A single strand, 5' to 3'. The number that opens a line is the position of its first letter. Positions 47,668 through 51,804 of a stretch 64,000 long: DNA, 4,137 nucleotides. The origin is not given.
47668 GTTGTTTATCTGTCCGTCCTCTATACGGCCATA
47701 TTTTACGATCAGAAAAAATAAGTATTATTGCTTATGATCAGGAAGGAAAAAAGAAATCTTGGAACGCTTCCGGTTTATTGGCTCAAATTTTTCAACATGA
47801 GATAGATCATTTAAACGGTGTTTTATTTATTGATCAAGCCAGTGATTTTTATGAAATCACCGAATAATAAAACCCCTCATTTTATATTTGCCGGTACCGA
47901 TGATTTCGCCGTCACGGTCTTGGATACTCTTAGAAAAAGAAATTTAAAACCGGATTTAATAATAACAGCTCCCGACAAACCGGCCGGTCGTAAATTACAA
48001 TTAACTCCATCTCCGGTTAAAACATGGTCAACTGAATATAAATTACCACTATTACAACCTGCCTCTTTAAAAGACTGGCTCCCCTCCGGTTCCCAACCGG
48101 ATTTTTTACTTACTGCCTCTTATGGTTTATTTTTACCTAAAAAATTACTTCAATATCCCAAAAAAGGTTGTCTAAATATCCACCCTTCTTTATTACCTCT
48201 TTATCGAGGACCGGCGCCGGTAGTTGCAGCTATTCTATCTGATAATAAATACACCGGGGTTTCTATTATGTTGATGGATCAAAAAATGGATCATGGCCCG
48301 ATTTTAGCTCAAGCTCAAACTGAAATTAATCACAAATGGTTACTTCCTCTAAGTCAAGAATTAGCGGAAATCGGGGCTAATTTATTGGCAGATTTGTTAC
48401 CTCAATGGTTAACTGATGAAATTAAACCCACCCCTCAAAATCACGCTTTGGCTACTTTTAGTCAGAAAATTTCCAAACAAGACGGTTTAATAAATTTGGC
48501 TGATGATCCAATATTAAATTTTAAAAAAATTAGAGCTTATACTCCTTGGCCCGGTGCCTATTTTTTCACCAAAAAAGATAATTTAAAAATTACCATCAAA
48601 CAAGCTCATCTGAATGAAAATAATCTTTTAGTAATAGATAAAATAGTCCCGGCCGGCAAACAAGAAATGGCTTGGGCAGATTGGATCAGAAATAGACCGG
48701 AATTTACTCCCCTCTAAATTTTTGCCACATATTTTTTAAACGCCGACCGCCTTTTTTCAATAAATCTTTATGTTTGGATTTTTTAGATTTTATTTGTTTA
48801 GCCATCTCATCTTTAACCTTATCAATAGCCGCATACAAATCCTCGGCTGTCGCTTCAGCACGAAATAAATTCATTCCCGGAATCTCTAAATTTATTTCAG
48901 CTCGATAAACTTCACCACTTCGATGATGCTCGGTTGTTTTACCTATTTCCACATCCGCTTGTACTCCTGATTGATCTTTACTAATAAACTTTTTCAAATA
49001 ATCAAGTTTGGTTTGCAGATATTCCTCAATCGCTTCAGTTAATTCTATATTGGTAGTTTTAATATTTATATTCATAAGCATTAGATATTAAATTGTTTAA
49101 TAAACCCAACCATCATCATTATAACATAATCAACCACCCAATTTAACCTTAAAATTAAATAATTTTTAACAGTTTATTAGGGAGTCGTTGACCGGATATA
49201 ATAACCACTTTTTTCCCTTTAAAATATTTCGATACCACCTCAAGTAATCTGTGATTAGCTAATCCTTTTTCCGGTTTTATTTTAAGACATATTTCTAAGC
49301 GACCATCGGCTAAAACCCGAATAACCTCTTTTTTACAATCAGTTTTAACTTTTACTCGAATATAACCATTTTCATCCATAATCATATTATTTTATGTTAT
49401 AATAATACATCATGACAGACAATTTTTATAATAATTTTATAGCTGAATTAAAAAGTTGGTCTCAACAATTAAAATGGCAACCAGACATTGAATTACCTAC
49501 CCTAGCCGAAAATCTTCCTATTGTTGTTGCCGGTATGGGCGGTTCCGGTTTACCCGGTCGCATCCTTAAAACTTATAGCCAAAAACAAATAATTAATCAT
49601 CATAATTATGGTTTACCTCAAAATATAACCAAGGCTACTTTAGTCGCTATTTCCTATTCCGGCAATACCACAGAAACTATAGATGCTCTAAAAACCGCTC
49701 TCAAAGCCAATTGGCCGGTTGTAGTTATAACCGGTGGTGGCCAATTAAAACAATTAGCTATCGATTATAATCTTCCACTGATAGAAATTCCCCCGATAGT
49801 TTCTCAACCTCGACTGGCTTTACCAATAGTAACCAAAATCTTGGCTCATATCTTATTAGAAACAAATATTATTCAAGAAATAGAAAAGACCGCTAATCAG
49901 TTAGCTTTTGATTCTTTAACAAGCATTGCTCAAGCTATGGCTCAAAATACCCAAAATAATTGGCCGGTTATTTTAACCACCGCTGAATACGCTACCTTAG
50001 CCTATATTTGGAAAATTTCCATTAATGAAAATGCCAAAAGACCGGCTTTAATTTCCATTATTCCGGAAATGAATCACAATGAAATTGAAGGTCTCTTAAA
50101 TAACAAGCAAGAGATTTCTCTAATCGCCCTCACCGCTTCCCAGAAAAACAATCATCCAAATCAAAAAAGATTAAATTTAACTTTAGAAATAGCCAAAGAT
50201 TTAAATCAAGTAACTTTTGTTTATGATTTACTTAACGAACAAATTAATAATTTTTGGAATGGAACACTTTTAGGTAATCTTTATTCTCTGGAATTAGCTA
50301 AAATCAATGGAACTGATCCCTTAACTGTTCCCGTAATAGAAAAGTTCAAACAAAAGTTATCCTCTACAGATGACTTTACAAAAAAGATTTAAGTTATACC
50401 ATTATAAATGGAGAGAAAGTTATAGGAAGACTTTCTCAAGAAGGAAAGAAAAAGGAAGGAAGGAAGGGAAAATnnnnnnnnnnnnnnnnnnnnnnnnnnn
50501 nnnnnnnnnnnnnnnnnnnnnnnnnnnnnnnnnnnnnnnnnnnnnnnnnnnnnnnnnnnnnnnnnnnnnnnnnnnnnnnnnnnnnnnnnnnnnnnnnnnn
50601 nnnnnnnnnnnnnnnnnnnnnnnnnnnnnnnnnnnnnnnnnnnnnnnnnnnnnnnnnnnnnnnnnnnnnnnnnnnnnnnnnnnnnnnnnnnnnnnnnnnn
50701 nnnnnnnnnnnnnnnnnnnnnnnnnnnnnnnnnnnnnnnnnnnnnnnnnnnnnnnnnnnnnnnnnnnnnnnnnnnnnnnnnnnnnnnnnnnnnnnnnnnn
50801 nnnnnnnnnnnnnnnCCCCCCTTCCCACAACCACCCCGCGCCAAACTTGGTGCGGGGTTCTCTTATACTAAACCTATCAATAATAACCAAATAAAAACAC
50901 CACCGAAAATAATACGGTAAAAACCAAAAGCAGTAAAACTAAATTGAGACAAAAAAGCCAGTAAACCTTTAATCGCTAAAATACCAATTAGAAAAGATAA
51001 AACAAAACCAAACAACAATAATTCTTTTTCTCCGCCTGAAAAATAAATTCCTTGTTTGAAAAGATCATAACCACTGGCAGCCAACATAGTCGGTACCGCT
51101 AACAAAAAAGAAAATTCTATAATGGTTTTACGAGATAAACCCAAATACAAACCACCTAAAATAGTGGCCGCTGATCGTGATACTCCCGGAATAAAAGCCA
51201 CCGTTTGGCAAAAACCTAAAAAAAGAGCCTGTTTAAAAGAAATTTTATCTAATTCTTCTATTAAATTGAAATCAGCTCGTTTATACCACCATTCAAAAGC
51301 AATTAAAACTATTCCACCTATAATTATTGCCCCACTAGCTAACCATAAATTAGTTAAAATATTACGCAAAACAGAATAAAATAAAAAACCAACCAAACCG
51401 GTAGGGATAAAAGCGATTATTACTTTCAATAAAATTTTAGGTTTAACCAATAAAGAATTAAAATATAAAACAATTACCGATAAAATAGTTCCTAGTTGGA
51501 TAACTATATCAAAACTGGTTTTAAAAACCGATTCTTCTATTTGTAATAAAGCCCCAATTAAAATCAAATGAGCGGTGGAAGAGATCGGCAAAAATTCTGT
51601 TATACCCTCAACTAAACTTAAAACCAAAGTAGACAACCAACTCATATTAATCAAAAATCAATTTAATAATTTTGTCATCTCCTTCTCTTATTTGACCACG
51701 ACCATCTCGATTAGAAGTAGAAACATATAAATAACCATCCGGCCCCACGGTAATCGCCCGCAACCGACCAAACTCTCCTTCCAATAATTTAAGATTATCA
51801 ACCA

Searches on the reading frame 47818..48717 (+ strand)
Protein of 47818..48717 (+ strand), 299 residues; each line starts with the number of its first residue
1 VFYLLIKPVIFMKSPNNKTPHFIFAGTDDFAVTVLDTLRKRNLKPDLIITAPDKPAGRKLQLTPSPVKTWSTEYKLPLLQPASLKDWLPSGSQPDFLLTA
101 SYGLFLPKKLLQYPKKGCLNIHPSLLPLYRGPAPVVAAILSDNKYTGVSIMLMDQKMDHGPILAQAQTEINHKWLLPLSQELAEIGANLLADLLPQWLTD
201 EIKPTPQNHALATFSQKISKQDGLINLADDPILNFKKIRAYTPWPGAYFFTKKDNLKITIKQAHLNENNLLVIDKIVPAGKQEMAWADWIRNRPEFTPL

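Call 49: search_protein_families(library=pfam, proteins=[window:47818-48717:+], max_evalue=0.000001)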
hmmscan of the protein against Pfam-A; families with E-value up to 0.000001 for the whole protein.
window:47818-48717:+ (299 aa): 2 families
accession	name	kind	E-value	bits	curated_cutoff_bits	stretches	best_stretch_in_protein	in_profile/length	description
PF00551.24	Formyl_trans_N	-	5e-30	105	26.1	1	23-172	6-158/181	Formyl transferase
PF02911.23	Formyl_trans_C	-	2.3e-08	34.6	21.1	0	217-265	1-47/100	Formyl transferase, C-terminal domain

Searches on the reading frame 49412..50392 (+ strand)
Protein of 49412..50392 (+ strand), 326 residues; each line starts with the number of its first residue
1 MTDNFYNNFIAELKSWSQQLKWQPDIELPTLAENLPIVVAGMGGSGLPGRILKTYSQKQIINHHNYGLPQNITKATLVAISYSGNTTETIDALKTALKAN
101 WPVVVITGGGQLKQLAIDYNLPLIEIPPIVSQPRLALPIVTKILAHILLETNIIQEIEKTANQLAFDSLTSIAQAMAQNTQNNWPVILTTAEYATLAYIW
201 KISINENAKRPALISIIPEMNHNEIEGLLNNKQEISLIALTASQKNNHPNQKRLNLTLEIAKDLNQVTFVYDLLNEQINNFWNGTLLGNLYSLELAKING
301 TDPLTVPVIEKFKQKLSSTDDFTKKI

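Call 49: search_protein_families(library=pfam, proteins=[window:49412-50392:+], max_evalue=0.000001)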
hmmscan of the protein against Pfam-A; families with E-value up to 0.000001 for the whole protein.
window:49412-50392:+ (326 aa): 1 family
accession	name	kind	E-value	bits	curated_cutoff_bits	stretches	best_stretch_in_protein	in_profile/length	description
PF10432.14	bact-PGI_C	-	5.7e-31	107.9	24.5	1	173-316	5-151/151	Bacterial phospho-glucose isomerase C-terminal SIS domain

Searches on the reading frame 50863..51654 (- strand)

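Call 49: search_protein_families(library=pfam, proteins=[window:50863-51654:-], max_evalue=0.000001)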
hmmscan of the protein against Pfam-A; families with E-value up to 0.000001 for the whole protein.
window:50863-51654:- (263 aa): 1 family
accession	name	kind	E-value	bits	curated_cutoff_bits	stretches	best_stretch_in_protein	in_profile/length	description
PF02673.24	BacA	-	7.8e-68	229.4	33.4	1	10-252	2-256/257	Bacitracin resistance protein BacA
